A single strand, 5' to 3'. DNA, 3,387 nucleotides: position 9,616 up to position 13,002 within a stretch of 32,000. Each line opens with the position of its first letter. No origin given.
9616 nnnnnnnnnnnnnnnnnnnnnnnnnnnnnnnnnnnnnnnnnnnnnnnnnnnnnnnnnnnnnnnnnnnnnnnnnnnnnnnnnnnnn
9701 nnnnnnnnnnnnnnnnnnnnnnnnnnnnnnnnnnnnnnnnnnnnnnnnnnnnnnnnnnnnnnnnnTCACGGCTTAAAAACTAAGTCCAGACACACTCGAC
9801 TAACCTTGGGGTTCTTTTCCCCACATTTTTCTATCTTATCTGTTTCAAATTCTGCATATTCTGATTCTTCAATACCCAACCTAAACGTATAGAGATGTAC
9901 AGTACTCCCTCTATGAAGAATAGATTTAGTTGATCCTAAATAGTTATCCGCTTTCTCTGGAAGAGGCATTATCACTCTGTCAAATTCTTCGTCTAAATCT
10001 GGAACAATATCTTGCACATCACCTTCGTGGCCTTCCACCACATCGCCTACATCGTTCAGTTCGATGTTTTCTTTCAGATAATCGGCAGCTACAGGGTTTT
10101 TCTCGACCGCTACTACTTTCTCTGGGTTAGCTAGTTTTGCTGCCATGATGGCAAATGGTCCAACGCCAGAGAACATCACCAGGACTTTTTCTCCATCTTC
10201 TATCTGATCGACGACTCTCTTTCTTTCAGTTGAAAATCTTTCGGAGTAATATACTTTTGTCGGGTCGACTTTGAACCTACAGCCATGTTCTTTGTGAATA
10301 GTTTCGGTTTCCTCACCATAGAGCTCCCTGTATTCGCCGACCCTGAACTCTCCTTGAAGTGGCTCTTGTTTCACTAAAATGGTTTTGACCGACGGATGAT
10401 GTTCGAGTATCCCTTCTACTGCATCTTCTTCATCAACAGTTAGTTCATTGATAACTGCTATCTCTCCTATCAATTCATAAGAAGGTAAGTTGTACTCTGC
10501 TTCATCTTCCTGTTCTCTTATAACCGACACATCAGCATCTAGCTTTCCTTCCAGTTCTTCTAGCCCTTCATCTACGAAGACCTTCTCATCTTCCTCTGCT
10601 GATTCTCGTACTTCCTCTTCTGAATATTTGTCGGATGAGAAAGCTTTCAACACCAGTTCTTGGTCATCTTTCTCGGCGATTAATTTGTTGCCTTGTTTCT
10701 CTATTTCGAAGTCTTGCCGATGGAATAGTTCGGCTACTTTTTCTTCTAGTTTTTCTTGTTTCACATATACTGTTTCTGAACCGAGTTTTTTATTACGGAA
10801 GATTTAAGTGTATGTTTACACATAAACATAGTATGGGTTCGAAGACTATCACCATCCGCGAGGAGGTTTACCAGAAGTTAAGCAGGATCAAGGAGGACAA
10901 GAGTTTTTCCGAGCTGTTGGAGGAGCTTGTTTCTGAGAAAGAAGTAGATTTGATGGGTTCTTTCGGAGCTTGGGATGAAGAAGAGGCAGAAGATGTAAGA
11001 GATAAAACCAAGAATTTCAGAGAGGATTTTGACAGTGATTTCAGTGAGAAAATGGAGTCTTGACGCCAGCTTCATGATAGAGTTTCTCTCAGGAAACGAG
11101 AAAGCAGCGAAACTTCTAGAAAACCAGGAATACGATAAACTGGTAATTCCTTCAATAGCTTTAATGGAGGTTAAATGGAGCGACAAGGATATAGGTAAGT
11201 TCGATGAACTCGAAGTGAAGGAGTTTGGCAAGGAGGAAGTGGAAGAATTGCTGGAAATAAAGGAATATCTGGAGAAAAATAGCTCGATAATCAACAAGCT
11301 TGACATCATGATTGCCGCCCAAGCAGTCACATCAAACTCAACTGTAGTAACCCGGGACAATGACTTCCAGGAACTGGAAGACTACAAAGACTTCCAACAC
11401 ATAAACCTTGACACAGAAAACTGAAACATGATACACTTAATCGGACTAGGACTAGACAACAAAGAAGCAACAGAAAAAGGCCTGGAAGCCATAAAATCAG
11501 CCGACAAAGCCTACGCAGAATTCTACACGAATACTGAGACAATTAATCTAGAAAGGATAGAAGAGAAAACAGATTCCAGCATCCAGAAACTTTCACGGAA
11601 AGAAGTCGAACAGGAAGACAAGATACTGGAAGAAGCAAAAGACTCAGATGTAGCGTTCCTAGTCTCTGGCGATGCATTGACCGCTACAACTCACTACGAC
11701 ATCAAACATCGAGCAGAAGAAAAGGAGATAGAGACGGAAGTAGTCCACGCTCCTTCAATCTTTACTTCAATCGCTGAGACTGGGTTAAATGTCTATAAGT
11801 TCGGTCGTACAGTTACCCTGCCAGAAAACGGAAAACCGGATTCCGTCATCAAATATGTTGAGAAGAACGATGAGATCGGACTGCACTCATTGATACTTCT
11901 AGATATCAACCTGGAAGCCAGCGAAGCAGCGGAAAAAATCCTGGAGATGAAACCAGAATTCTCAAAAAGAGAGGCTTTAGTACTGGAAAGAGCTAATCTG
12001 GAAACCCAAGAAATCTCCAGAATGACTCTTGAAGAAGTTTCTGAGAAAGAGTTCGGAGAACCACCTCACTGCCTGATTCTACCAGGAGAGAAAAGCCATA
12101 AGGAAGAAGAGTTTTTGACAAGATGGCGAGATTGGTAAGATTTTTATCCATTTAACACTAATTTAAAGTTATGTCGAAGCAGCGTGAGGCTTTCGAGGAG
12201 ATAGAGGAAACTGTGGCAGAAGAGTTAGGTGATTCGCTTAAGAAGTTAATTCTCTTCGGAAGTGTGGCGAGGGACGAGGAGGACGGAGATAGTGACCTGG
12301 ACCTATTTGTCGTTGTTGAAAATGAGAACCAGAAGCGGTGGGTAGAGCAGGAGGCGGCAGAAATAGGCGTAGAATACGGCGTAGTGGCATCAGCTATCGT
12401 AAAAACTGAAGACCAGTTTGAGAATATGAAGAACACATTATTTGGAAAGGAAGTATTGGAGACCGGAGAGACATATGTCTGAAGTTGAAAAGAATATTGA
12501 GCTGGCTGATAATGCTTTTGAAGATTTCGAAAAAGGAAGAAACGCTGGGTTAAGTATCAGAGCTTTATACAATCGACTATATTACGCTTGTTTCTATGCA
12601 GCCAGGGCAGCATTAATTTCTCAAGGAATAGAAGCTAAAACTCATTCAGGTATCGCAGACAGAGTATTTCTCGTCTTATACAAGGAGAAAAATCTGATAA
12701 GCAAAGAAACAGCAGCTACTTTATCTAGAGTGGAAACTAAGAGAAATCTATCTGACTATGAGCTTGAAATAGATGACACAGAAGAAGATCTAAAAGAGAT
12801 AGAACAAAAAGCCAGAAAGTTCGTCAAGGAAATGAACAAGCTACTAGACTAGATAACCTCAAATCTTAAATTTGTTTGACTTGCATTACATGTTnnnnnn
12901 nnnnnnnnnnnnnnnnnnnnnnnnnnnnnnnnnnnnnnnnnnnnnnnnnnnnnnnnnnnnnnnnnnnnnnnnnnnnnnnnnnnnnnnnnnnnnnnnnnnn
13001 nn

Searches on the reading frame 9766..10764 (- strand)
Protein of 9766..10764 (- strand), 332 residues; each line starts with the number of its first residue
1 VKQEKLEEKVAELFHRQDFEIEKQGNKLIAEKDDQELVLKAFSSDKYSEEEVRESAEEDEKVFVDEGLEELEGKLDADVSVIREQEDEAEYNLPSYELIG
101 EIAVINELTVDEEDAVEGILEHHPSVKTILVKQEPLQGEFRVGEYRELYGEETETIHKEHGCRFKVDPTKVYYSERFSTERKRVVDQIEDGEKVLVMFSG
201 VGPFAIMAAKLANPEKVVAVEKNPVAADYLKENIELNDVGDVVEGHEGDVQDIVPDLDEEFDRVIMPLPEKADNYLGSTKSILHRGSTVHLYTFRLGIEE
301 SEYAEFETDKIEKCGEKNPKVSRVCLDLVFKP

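Call 76: search_protein_families(library=pfam, proteins=[window:9766-10764:-], max_evalue=0.001)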
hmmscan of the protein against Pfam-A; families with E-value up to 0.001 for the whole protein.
window:9766-10764:- (332 aa): 5 families
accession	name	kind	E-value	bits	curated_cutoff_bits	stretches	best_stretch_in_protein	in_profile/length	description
PF02475.24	TRM5-TYW2_MTfase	-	2.9e-49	167.6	28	1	155-298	1-139/164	TRM5/TYW2 methyltransferase domain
PF25133.1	TYW2_N_2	-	2.6e-06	27.9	27.7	1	90-153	14-79/79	TYW2 N-terminal domain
PF05175.20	MTS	-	0.00016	21.8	23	1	191-267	32-105/170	Methyltransferase small domain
PF02005.22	TRM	-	0.0007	19.3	27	1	193-264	52-124/376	N2,N2-dimethylguanosine tRNA methyltransferase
PF13649.12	Methyltransf_25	-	0.00085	20.4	27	0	195-266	2-70/97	Methyltransferase domain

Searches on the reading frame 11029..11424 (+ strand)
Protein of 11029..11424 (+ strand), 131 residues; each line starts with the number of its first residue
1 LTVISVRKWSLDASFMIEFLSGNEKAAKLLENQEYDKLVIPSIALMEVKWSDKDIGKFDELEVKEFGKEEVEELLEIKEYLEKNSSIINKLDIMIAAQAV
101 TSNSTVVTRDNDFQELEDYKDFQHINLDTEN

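Call 76: search_protein_families(library=pfam, proteins=[window:11029-11424:+], max_evalue=0.001)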
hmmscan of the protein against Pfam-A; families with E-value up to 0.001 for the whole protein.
window:11029-11424:+ (131 aa): 1 family
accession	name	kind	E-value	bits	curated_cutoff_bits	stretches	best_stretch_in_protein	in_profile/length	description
PF01850.27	PIN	-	6e-14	53.1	23.6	1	11-117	3-118/120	PIN domain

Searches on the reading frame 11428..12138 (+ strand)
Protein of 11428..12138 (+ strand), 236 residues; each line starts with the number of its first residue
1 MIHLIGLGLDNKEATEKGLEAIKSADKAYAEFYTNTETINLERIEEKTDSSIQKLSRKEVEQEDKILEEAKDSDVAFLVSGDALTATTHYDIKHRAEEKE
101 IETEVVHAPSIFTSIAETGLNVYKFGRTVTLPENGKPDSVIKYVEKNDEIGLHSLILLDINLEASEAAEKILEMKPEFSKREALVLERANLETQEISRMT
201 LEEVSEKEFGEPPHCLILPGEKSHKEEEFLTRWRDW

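Call 76: search_protein_families(library=pfam, proteins=[window:11428-12138:+], max_evalue=0.001)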
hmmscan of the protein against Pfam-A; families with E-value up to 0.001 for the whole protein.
window:11428-12138:+ (236 aa): 1 family
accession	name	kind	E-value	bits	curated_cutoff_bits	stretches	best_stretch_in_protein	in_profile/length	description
PF00590.25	TP_methylase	-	4.8e-19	69.6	27.8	1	1-204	1-211/212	Tetrapyrrole (Corrin/Porphyrin) Methylases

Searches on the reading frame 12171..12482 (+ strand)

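Call 76: search_protein_families(library=pfam, proteins=[window:12171-12482:+], max_evalue=0.001)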
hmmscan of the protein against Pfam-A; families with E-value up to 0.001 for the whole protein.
window:12171-12482:+ (103 aa): 3 families
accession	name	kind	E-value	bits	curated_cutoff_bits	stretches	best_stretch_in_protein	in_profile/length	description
PF01909.29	NTP_transf_2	-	6.5e-10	39.7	21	1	10-65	3-57/93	Nucleotidyltransferase domain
PF18765.7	Polbeta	-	2e-08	34.7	26.9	1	10-65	2-58/93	Polymerase beta, Nucleotidyltransferase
PF22600.2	MTPAP-like_central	-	0.00057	20.4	27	1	3-60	21-71/139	Poly(A) RNA polymerase, mitochondrial-like, central palm domain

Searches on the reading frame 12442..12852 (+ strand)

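Call 76: search_protein_families(library=pfam, proteins=[window:12442-12852:+], max_evalue=0.001)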
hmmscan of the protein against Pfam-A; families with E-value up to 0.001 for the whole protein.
window:12442-12852:+ (136 aa): 1 family
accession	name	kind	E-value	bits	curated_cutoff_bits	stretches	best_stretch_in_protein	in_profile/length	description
PF05168.19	HEPN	-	3.4e-09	37.3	22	1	21-133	7-116/117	HEPN domain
